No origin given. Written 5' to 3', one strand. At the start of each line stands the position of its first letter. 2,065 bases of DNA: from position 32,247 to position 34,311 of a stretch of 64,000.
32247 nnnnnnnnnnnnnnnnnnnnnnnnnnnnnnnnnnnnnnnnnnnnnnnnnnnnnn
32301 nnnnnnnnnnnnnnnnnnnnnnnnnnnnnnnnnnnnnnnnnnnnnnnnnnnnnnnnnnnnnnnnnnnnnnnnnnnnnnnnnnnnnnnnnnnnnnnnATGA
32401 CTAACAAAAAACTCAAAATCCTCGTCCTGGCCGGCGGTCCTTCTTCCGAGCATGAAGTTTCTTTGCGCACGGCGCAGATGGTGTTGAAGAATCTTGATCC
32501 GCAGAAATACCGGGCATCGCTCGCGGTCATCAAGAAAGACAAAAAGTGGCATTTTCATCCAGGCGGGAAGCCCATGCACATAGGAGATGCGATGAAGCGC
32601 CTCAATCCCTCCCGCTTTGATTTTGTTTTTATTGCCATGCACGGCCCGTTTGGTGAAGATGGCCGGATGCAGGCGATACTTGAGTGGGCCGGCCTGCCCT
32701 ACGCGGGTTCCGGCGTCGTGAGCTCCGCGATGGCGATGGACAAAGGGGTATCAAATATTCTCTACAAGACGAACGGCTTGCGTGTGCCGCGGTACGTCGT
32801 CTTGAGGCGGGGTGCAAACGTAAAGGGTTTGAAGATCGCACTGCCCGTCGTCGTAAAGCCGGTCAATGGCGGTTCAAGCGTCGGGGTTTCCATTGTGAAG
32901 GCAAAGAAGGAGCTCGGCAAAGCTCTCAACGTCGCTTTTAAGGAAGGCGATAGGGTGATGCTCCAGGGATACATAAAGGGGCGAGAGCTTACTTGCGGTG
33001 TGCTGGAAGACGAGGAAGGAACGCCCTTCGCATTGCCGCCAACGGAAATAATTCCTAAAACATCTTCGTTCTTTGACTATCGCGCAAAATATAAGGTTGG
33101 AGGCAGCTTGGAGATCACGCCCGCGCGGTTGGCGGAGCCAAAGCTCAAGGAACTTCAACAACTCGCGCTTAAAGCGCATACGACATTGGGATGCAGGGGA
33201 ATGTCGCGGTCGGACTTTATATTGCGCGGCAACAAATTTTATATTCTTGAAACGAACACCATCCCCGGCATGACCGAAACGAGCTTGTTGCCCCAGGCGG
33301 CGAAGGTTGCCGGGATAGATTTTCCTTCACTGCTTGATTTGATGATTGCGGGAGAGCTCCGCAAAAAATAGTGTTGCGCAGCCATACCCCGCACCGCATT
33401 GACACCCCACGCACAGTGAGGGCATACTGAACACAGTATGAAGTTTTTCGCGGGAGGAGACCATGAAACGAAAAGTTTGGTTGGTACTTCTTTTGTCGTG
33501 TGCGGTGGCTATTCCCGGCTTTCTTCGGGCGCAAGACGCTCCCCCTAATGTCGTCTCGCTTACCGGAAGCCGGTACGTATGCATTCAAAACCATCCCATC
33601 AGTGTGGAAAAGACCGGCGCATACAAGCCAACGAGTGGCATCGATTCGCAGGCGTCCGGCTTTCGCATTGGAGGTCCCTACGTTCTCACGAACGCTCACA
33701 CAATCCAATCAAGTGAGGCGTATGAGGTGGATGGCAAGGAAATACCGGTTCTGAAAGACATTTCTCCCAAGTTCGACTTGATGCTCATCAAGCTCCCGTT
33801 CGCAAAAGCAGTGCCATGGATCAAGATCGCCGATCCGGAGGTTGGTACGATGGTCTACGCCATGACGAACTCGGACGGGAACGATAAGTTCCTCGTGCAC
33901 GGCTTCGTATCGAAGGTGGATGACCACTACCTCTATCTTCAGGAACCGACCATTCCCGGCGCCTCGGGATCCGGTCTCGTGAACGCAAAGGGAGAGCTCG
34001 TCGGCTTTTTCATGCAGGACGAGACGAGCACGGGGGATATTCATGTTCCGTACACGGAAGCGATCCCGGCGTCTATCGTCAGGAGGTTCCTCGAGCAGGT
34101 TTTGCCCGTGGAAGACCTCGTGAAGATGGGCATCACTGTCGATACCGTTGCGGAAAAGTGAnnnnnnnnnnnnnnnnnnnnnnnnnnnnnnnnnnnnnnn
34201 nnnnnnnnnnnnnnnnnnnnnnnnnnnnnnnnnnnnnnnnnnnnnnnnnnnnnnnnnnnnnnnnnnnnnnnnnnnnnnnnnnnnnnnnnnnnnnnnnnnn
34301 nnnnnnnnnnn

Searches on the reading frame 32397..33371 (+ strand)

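Call 45: search_protein_families(library=pfam, proteins=[window:32397-33371:+], max_evalue=0.00001)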
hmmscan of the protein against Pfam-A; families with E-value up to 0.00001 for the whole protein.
window:32397-33371:+ (324 aa): 6 families
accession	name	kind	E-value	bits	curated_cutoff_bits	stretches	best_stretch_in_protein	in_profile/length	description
PF07478.18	Dala_Dala_lig_C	-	3.2e-50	170.9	24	1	122-317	1-203/204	D-ala D-ala ligase C-terminus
PF01820.27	Dala_Dala_lig_N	-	4.4e-26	92.2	34.6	1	7-105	1-121/121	D-ala D-ala ligase N-terminus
PF02655.19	ATP-grasp_3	-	4e-10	40.4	23.2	1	146-287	29-154/160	ATP-grasp domain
PF02786.22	CPSase_L_D2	-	7e-08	32.7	19.8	1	146-288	36-178/211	Carbamoyl-phosphate synthase L chain, ATP binding domain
PF13535.11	ATP-grasp_4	-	3.4e-07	30.4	27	1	148-264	2-124/160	ATP-grasp domain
PF02222.28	ATP-grasp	-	2e-06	28.1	27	1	123-269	3-142/179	ATP-grasp domain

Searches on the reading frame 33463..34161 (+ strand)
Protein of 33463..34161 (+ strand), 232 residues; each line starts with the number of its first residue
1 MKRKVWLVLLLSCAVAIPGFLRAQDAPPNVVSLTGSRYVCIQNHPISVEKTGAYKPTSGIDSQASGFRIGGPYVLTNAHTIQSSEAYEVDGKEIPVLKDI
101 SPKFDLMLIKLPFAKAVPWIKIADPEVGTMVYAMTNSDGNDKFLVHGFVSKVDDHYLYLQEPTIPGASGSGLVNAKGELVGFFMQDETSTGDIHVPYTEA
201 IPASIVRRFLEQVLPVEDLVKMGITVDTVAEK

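Call 45: search_protein_families(library=pfam, proteins=[window:33463-34161:+], max_evalue=0.00001)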
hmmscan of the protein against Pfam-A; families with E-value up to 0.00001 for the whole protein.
window:33463-34161:+ (232 aa): 1 family
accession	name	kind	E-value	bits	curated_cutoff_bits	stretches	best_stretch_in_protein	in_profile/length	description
PF13365.12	Trypsin_2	-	9e-14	52.9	27.6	1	64-181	1-143/144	Trypsin-like peptidase domain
